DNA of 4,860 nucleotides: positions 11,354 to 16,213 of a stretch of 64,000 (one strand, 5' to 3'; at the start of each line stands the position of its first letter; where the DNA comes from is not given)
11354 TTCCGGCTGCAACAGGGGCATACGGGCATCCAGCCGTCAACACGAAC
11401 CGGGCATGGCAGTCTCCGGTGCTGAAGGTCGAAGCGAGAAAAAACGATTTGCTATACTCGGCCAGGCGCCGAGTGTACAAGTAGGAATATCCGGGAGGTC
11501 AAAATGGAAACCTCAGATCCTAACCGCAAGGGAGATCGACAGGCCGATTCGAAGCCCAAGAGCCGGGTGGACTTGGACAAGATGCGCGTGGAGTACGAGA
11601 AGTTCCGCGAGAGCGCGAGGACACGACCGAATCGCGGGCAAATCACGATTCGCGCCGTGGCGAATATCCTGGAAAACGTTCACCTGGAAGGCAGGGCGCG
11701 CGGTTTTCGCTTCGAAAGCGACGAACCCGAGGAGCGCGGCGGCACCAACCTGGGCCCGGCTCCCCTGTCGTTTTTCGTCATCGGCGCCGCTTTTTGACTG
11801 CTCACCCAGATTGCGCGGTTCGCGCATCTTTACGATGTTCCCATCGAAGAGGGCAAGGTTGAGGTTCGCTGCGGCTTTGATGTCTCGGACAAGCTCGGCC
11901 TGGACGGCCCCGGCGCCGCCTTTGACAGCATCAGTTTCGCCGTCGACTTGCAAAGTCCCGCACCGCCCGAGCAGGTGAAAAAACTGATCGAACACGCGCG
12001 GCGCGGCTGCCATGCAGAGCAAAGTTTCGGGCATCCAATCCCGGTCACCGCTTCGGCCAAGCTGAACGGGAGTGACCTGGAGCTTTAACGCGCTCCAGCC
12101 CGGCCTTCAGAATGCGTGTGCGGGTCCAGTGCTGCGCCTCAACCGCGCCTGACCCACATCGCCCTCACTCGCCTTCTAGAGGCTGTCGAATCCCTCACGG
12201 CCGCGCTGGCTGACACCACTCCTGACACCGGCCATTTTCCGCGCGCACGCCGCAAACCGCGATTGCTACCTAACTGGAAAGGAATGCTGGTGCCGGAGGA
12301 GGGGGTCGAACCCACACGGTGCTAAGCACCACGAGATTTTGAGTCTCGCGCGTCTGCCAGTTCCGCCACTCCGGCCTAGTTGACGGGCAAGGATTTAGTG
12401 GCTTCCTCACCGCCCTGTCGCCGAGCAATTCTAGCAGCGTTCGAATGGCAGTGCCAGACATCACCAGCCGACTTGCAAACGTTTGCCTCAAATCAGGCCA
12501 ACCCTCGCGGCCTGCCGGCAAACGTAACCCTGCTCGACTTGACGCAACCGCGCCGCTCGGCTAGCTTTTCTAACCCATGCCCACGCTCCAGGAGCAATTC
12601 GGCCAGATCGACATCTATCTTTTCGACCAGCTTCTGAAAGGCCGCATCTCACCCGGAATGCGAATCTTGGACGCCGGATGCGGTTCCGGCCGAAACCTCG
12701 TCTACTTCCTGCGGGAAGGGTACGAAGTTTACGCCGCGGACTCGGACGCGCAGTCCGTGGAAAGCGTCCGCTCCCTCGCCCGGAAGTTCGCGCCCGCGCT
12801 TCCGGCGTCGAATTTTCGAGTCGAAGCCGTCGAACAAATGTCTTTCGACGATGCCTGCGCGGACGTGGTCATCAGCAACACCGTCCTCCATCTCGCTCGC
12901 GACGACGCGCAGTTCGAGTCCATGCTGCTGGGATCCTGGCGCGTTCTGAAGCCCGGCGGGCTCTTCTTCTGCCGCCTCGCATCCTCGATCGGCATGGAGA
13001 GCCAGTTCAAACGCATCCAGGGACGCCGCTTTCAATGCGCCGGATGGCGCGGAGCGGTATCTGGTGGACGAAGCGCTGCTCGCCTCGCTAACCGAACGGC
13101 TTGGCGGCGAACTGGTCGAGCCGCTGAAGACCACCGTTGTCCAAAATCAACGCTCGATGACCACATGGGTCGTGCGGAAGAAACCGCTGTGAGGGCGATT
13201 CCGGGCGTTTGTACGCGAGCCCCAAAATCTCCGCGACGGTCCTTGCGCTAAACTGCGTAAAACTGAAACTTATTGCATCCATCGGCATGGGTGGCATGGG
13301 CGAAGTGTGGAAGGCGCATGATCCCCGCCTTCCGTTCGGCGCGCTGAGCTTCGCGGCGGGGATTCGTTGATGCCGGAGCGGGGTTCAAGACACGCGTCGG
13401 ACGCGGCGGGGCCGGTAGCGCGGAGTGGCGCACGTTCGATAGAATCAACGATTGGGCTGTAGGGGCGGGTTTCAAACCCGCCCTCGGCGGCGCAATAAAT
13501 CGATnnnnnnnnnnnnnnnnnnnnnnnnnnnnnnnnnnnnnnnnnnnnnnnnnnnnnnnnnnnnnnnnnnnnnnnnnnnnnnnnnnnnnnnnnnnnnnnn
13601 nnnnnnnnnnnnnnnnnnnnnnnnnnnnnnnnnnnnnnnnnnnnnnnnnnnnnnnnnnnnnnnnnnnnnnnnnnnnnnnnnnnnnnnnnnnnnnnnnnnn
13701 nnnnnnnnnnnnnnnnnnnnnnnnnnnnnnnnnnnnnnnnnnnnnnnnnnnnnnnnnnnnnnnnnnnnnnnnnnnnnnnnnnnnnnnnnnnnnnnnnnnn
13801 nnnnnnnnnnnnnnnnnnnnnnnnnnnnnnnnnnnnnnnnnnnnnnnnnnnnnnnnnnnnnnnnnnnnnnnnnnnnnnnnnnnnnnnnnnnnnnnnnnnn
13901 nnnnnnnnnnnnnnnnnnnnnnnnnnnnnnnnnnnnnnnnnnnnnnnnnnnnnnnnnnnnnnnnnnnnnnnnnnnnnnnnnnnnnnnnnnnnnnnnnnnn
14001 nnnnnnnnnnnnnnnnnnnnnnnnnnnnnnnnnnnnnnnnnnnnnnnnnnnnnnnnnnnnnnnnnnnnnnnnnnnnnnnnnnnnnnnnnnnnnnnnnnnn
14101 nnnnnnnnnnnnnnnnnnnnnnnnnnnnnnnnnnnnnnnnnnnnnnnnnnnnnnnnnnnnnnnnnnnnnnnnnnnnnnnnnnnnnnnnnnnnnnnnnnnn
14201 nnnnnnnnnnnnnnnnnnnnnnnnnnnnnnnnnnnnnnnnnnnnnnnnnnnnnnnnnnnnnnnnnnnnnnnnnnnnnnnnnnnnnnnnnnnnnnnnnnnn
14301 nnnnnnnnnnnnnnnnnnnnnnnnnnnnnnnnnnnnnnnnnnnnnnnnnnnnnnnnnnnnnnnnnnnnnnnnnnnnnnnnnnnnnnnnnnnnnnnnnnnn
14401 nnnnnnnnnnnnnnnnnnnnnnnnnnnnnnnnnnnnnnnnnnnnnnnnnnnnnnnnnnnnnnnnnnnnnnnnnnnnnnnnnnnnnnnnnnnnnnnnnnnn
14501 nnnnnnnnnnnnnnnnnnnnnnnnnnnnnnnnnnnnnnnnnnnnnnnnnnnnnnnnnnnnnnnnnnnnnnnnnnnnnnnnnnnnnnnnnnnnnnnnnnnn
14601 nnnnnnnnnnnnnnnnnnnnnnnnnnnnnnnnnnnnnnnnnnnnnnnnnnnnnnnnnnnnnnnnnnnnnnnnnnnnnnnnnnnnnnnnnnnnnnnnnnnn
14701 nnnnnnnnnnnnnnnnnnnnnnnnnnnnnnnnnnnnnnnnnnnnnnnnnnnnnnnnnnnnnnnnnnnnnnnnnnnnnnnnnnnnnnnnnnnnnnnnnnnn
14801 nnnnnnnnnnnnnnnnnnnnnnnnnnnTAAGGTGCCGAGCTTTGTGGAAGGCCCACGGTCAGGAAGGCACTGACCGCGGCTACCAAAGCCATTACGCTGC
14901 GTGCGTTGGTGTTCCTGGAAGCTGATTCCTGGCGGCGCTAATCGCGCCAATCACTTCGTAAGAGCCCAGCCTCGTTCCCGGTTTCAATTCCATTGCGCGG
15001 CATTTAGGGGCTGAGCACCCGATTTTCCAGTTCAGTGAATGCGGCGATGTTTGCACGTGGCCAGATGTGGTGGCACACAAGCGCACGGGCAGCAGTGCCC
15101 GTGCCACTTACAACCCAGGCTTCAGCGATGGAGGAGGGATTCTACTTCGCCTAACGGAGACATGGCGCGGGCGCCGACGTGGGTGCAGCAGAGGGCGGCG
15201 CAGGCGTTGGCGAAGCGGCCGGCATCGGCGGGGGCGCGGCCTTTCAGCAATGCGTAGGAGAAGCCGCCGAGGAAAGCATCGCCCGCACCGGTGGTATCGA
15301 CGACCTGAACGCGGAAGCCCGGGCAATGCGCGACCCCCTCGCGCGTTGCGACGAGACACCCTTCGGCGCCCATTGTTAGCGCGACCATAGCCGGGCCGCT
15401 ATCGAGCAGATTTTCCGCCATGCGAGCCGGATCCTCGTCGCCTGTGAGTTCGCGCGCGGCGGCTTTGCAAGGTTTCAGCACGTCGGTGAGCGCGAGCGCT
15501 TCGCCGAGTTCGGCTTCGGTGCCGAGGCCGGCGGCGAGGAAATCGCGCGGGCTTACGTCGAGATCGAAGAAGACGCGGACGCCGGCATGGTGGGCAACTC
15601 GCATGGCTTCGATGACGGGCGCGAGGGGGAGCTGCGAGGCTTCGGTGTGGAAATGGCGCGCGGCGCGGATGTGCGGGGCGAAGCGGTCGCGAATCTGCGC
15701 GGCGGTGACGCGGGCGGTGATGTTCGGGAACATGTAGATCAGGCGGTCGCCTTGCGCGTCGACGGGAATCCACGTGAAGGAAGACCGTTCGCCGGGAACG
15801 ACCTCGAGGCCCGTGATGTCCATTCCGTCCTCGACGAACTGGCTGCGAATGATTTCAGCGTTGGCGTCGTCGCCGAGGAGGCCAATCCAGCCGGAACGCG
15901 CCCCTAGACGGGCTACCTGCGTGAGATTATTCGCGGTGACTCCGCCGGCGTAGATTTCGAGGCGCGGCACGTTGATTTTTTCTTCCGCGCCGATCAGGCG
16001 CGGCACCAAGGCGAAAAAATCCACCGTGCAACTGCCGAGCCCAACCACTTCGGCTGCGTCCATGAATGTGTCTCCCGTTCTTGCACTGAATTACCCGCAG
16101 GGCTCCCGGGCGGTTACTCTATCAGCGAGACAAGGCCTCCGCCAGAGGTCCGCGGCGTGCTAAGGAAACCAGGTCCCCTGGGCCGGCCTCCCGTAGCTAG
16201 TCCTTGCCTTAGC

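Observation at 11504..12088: In-frame UGA at the catalytic-Cys position of an OsmC/Ohr-family gene, followed by a SECIS-like hairpin: candidate selenoprotein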

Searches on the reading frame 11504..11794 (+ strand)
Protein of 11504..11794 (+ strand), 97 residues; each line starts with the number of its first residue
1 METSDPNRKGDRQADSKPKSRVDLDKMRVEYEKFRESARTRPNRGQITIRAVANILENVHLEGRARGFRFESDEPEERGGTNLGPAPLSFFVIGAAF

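Call 45: list_cluster_members(proteins=[P0032, window:11504-11794:+, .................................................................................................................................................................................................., P0005, P0029])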
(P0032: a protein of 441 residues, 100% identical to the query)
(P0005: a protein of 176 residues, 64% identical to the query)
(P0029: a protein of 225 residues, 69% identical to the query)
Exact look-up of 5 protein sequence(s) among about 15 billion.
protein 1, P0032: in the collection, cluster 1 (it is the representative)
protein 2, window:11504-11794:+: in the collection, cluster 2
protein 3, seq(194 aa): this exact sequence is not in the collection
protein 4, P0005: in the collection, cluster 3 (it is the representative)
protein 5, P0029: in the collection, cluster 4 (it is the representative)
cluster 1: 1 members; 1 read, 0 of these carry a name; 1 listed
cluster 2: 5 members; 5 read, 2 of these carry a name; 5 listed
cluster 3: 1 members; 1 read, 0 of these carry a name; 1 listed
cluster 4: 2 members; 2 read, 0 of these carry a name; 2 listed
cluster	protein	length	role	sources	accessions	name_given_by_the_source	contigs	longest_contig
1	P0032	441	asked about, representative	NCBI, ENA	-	-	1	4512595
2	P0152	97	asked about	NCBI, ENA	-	-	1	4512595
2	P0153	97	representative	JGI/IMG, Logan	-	-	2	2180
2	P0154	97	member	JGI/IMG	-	hypothetical protein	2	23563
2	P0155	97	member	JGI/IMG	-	hypothetical protein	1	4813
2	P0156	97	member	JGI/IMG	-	-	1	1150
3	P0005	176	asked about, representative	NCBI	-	-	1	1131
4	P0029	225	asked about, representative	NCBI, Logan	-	-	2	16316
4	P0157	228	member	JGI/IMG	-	-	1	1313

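Call 46: find_encoding_contigs(protein=window:11504-11794:+, flank=10000, max_places=6)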
Protein window:11504-11794:+ (97 aa): no gene with exactly this product is on record in the collection.

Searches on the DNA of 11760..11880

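Call 50: search_rna_families(source=window, start=11760, end=11880, threshold=evalue, max_evalue=10, show_alignments=3)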
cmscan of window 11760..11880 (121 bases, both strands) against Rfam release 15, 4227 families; matches with E-value up to 10: 3.
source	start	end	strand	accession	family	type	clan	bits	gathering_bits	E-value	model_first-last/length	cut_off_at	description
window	11760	11880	+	RF02238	asX4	Gene; sRNA;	-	10.4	100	0.36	102-224/309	5'&3'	Xanthomonas sRNA asX4/Xoo4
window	11766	11809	-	RF01134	sR30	Gene; snRNA; snoRNA; CD-box;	-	8.8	38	3.4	1-57/57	no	Small nucleolar RNA sR30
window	11766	11785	-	RF01126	sR41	Gene; snRNA; snoRNA; CD-box;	-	8.4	54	5.4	1-53/53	no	Small nucleolar RNA sR41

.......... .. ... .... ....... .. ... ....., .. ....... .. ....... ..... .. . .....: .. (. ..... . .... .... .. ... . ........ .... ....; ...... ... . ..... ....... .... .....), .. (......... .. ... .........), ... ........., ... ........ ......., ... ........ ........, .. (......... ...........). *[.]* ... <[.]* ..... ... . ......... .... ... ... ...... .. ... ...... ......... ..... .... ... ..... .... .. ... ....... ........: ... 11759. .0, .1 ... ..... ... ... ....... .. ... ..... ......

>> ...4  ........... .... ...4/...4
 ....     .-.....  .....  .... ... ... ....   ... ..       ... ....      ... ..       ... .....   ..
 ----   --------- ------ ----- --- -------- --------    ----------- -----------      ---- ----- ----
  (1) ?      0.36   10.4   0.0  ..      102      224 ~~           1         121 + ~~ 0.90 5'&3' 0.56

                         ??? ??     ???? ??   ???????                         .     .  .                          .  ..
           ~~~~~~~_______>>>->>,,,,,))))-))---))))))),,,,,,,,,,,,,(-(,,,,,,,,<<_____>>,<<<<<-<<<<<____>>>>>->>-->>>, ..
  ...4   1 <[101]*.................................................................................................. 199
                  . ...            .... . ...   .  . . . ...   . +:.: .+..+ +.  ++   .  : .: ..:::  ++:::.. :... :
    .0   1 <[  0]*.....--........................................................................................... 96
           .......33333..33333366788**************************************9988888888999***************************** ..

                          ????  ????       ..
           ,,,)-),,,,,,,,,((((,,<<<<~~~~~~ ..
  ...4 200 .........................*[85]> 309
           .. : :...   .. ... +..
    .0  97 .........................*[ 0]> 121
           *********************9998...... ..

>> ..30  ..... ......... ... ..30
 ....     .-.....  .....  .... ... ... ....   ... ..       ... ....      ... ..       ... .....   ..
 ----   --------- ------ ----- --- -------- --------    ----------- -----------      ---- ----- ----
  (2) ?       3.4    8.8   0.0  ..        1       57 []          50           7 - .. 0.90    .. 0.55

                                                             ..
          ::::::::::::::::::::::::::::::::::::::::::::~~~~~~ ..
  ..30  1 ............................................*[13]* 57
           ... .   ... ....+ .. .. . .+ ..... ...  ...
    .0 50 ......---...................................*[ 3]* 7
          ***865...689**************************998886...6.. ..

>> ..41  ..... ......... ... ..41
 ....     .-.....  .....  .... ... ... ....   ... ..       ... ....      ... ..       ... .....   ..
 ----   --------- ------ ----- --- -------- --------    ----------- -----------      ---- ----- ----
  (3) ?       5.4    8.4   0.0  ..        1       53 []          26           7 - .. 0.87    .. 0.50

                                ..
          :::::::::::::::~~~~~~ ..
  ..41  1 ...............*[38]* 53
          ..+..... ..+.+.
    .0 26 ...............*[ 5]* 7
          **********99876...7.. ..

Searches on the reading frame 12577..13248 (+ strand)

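Call 26: search_protein_families(library=pfam, proteins=[window:12577-13248:+], max_evalue=0.001)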
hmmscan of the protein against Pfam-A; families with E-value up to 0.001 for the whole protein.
window:12577-13248:+ (224 aa): 7 families
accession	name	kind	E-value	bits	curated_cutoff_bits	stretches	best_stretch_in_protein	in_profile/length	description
PF08241.18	Methyltransf_11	-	3.9e-17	63.1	21.2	1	31-132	1-95/95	Methyltransferase domain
PF13649.12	Methyltransf_25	-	5.5e-16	59.5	27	1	30-128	1-97/97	Methyltransferase domain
PF13847.12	Methyltransf_31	-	2.5e-13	50.4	27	1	25-136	2-113/145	Methyltransferase domain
PF08242.18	Methyltransf_12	-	2.9e-10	41.2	30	1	31-130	1-98/98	Methyltransferase domain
PF13489.12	Methyltransf_23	-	1.3e-09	38.4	27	1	22-153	18-138/164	Methyltransferase domain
PF03848.20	TehB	-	2.6e-08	34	20.4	1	24-108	29-109/193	Tellurite resistance protein TehB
PF05175.20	MTS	-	9.1e-06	25.9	23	1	27-146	32-152/170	Methyltransferase small domain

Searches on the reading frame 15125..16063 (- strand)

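Call 26: search_protein_families(library=pfam, proteins=[window:15125-16063:-], max_evalue=0.001)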
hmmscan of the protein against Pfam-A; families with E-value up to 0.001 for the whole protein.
window:15125-16063:- (313 aa): 1 family
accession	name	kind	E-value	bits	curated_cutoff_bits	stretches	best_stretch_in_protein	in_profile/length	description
PF00294.29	PfkB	-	1.7e-54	185.6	25.8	1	5-303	3-300/302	pfkB family carbohydrate kinase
